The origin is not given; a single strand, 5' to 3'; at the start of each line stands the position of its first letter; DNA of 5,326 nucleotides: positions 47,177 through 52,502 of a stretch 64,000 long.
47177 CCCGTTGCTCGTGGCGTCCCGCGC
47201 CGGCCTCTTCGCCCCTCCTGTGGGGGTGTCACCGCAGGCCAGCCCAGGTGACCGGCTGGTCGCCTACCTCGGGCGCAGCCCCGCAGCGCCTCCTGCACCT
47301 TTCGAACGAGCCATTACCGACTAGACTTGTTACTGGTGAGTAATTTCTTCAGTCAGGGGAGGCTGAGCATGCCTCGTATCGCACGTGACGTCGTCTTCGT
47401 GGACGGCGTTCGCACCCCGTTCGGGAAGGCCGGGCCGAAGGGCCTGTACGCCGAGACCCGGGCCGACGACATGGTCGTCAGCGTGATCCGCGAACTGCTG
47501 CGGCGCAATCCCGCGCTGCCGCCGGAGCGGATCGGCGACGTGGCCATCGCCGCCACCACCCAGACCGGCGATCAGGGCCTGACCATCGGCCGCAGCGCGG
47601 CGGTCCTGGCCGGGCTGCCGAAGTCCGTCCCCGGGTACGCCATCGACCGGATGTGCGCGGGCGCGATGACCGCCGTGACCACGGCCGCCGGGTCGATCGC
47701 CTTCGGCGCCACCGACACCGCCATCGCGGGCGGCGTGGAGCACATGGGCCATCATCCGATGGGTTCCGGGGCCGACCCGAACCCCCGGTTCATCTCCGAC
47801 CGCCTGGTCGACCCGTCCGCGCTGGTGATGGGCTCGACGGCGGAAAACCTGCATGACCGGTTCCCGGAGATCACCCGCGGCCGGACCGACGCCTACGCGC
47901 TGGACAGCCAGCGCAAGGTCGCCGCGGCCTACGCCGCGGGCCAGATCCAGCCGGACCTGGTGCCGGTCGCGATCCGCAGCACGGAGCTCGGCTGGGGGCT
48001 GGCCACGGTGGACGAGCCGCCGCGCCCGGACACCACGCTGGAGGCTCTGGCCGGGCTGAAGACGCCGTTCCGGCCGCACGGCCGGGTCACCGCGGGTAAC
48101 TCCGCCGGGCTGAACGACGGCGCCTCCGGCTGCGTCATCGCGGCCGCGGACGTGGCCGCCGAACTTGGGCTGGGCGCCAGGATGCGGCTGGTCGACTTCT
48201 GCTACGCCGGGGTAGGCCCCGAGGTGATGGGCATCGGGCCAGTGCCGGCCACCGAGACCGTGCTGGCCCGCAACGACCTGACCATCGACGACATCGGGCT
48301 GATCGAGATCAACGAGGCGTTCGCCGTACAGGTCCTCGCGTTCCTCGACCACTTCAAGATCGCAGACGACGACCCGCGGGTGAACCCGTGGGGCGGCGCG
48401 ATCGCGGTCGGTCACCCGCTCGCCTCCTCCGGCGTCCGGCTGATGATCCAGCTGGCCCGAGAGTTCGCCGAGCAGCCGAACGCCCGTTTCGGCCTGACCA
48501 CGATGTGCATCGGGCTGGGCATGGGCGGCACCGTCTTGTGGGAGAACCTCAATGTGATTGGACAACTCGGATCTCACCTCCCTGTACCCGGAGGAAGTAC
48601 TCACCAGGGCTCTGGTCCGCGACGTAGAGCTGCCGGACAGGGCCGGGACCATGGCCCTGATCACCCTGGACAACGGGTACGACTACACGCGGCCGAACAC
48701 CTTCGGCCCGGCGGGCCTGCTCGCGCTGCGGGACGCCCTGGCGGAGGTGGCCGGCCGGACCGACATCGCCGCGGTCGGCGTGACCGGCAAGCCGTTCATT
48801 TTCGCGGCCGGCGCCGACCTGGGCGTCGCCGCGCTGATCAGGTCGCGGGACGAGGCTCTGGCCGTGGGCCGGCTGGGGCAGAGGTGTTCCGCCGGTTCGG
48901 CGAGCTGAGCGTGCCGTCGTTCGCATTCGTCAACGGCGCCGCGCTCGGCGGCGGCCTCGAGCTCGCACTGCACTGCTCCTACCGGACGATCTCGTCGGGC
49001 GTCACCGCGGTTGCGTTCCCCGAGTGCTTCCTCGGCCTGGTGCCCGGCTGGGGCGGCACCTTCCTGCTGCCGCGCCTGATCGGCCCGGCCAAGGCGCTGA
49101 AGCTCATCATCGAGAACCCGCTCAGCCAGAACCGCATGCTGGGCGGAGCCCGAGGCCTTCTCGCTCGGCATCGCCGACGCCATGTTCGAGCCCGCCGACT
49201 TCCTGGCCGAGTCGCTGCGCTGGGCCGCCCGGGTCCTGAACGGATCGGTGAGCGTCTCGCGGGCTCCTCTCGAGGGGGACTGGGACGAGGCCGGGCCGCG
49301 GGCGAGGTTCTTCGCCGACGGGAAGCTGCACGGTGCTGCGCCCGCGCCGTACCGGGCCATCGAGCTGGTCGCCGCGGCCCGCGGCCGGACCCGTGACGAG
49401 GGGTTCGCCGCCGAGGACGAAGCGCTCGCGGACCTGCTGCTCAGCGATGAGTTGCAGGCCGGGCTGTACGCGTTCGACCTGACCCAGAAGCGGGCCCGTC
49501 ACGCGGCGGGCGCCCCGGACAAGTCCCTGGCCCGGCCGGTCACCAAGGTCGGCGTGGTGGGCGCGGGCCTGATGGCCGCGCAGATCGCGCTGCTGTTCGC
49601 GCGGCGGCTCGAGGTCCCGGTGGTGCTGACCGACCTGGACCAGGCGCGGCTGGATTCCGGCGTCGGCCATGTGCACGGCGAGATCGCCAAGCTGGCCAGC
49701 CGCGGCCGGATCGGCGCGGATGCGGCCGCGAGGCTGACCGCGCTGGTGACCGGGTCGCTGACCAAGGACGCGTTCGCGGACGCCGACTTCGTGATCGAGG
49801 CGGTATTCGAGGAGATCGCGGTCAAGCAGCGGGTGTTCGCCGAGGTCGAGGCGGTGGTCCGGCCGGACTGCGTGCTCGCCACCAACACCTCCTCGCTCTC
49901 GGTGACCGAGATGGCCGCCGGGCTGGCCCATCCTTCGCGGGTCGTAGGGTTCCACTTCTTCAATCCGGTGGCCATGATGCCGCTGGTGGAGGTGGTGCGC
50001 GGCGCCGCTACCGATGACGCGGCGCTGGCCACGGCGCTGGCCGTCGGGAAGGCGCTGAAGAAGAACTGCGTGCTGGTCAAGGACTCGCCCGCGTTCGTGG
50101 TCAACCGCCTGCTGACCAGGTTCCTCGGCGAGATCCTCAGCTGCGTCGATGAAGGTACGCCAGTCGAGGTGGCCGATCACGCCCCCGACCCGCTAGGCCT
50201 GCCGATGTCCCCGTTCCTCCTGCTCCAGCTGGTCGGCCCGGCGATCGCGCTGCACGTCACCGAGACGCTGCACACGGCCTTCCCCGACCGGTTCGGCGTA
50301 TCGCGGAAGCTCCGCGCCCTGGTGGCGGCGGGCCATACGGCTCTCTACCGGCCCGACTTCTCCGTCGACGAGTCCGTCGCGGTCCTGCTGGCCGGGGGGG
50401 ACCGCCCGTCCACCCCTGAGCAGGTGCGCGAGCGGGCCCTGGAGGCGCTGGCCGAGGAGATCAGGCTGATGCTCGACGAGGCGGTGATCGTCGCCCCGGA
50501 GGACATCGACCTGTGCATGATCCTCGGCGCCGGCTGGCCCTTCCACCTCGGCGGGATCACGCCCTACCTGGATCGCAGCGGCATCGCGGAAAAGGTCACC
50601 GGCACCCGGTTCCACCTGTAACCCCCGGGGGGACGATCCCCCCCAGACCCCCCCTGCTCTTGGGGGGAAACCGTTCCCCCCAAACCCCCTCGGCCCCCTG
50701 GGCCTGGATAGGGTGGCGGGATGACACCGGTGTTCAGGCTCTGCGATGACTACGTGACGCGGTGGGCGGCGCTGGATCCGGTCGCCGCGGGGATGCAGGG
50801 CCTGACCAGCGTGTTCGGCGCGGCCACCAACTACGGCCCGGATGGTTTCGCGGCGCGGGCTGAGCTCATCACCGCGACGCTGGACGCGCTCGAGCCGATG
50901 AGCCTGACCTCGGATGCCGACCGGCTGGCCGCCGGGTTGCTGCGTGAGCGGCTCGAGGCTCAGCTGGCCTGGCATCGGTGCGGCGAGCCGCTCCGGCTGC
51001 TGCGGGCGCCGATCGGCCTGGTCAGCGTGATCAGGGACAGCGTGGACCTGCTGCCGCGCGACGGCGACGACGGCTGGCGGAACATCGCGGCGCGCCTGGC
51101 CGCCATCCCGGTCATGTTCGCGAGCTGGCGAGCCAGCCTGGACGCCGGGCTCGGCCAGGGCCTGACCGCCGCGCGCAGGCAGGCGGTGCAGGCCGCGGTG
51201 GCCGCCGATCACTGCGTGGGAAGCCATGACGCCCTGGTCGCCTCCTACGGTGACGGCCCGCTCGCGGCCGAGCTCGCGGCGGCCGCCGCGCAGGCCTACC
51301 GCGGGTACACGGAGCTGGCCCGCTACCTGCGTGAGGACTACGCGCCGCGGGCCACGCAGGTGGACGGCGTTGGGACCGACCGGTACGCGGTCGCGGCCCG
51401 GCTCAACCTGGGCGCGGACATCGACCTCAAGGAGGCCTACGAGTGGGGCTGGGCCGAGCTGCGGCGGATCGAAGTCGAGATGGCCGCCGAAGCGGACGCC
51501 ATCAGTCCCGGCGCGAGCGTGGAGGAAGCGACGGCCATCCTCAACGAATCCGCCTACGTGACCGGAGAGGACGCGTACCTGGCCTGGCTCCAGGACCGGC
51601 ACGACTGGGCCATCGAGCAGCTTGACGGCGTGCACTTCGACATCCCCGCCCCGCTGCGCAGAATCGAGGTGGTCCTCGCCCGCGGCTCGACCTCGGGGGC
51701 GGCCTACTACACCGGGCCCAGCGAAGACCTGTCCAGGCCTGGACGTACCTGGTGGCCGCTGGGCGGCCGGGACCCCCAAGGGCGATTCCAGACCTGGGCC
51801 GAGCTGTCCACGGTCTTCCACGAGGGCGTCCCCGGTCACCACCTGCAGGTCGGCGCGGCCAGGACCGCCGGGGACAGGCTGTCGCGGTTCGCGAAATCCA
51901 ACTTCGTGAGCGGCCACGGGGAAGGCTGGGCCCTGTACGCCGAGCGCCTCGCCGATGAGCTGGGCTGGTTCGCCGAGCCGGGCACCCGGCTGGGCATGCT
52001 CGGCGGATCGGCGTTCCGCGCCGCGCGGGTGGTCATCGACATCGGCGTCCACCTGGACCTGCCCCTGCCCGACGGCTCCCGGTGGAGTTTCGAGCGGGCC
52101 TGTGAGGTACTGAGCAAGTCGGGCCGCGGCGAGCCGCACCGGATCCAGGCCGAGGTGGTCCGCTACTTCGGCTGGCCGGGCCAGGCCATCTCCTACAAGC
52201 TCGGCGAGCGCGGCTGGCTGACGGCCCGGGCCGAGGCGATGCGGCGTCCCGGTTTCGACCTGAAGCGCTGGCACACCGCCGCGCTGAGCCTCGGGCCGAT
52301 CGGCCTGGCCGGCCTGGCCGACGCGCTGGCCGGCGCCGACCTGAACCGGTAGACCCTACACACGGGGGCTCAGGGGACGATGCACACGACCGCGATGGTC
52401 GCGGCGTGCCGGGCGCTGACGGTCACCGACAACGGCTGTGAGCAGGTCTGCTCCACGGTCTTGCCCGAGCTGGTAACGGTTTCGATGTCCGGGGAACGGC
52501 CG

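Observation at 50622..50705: Dispersed G6/C6-tract palindromic element family: intergenic copy that defines the core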

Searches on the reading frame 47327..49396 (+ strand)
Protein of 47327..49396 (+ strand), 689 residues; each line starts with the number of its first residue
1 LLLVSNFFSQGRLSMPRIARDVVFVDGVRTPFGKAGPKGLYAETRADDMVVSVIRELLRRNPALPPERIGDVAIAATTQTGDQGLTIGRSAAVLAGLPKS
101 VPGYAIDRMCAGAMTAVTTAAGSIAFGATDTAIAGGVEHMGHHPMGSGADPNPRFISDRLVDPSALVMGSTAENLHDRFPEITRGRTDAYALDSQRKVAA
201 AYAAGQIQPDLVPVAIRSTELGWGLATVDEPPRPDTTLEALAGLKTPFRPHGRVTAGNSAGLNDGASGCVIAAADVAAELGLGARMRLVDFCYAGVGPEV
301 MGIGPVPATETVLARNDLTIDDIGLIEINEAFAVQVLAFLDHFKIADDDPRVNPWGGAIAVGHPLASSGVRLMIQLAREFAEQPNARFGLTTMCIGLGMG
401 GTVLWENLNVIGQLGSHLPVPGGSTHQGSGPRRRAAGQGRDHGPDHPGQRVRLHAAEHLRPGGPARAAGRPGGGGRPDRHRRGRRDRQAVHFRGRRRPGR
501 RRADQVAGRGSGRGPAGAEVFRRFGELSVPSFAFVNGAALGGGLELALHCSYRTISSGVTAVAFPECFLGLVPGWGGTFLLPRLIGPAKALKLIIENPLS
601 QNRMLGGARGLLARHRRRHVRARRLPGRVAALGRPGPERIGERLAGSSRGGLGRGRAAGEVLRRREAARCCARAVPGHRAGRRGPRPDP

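Call 9: search_protein_families(library=pfam, proteins=[window:47327-49396:+])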
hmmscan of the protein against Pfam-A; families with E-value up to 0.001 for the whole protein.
window:47327-49396:+ (689 aa): 5 families
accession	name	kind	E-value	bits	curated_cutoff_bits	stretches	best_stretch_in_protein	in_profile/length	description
PF00108.29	Thiolase_N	-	3.8e-53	181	26.4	1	22-274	1-259/260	Thiolase, N-terminal domain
PF02803.24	Thiolase_C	-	3.4e-34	117.6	27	1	286-404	5-120/123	Thiolase, C-terminal domain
PF00378.25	ECH_1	-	2.3e-10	40.7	27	1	521-593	81-152/251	Enoyl-CoA hydratase/isomerase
PF16113.10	ECH_2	-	1.1e-09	38.7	27.2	1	525-586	84-144/335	Enoyl-CoA hydratase/isomerase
PF00109.32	ketoacyl-synt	-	0.00027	21.1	20.8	1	102-143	166-207/252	Beta-ketoacyl synthase, N-terminal domain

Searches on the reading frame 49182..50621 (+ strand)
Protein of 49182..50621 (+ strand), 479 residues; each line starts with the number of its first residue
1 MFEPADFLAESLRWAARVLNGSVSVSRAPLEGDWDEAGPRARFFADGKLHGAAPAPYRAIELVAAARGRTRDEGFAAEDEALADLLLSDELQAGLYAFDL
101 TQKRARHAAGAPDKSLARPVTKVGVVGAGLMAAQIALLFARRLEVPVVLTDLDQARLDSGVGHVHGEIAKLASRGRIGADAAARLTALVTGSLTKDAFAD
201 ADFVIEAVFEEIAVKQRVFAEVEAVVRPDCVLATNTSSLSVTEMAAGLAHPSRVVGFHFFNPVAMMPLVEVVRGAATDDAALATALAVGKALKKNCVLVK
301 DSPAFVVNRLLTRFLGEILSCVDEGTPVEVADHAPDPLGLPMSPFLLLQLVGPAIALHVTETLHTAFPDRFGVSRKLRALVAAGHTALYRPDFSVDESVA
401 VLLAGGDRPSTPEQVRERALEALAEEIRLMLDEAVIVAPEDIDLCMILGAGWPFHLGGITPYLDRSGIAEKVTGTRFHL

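Call 9: search_protein_families(library=pfam, proteins=[window:49182-50621:+])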
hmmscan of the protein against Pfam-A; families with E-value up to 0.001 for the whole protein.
window:49182-50621:+ (479 aa): 2 families
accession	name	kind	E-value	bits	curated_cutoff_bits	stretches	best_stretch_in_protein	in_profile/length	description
PF02737.24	3HCDH_N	-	1e-58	198.7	22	1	122-301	1-179/180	3-hydroxyacyl-CoA dehydrogenase, NAD binding domain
PF00725.27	3HCDH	-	1.1e-14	55.2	22.1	1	305-385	2-85/97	3-hydroxyacyl-CoA dehydrogenase, C-terminal domain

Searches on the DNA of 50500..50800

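Call 56: search_rna_families(source=window, start=50500, end=50800, threshold=evalue, max_evalue=5)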
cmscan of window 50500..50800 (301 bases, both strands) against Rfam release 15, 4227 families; matches with E-value up to 5: 9.
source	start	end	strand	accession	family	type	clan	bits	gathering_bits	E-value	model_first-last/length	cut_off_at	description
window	50625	50680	+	RF01068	Guanidine-II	Cis-reg; riboswitch;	-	20.8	32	0.034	1-48/48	no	Guanidine-II riboswitch aptamer (mini-ykkC)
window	50662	50688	+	RF01785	blv_FSE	Cis-reg; frameshift_element;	-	20.3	34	0.11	1-27/27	no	ribosomal frameshift site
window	50627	50651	+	RF01785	blv_FSE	Cis-reg; frameshift_element;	-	17.5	34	0.6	1-27/27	no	ribosomal frameshift site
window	50628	50679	+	RF04281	mir-8791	Gene; miRNA;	CL00146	16.9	85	0.92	1-77/77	no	mir-8791 microRNA precursor family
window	50650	50712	-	RF02151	MIMT1_1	Gene; lncRNA;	-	16.5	45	0.62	1-88/88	no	MER1 repeat containing imprinted transcript 1 conserved region 1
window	50595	50660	-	RF02937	Clostridiales-2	Gene; sRNA;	-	14.9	58.6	0.62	1-82/82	no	Clostridiales-2 RNA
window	50662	50704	+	RF00192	BLV_package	Cis-reg;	-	12.2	70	3.2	1-55/55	no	Bovine leukaemia virus RNA packaging signal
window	50591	50652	+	RF00192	BLV_package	Cis-reg;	-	12.2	70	3.3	1-55/55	no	Bovine leukaemia virus RNA packaging signal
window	50635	50671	-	RF02357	RNaseP-T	Gene; ribozyme;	CL00002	10.3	60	4.9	1-208/208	no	RNaseP truncated form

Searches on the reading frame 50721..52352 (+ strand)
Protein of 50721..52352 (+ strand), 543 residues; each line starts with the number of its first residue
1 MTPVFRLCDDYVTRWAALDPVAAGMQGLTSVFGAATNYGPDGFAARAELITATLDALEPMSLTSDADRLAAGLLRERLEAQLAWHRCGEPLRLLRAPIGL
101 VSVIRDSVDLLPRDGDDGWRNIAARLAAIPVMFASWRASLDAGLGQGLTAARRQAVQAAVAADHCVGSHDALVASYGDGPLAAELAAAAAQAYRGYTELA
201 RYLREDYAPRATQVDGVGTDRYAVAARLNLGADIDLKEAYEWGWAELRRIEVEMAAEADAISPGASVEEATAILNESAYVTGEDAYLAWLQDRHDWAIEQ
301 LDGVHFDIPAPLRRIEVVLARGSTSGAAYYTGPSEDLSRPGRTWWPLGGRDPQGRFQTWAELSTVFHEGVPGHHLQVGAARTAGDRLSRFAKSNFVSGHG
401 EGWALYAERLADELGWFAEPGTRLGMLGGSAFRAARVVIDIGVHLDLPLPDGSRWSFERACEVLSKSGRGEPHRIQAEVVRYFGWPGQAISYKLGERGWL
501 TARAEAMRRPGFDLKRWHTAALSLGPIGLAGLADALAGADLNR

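Call 9: search_protein_families(library=pfam, proteins=[window:50721-52352:+])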
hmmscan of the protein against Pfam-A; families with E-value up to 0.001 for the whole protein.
window:50721-52352:+ (543 aa): 1 family
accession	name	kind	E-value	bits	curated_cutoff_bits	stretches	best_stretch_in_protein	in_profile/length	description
PF05960.17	DUF885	-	7.4e-122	409.1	32.4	1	20-535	1-531/532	Bacterial protein of unknown function (DUF885)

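Call 16: find_encoding_contigs(protein=window:50721-52352:+, flank=10000, max_places=6)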
Protein window:50721-52352:+ (543 aa): no gene with exactly this product is on record in the collection.

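Call 31: find_related_loci(query=window:50721-52352:+, collection=metagenome_contigs, flank=4000)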
Query window:50721-52352:+ (543 aa) in metagenome_contigs; peptide patterns used: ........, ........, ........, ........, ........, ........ (x = any residue, [..] = any of these).
600 stretches matched a pattern (row limit reached: there are more); 480 encode a relative of the query (tblastn E <= 1e-3); the best 80 are kept; 80 distinct loci.
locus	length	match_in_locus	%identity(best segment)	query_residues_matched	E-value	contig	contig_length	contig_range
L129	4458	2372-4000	96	1-543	0e+0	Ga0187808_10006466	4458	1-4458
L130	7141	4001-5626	96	1-542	0e+0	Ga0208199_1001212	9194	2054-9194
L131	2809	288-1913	96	1-542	0e+0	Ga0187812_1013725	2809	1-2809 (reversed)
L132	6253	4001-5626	90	1-542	0e+0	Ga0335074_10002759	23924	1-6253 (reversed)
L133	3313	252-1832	90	1-527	0e+0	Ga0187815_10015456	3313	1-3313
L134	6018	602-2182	90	1-527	0e+0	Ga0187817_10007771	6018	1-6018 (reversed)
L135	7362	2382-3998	87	1-539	0e+0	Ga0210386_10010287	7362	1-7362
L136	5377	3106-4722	87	1-539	0e+0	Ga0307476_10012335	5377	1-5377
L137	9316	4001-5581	88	1-527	0e+0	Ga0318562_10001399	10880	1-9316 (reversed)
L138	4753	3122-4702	90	1-527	0e+0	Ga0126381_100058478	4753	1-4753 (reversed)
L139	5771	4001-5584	90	1-528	0e+0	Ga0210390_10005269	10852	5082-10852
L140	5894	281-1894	84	1-538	0e+0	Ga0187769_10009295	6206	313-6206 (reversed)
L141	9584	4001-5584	89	1-528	0e+0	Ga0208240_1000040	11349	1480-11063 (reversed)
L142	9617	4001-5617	86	1-542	0e+0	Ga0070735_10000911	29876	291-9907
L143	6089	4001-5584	90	1-528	0e+0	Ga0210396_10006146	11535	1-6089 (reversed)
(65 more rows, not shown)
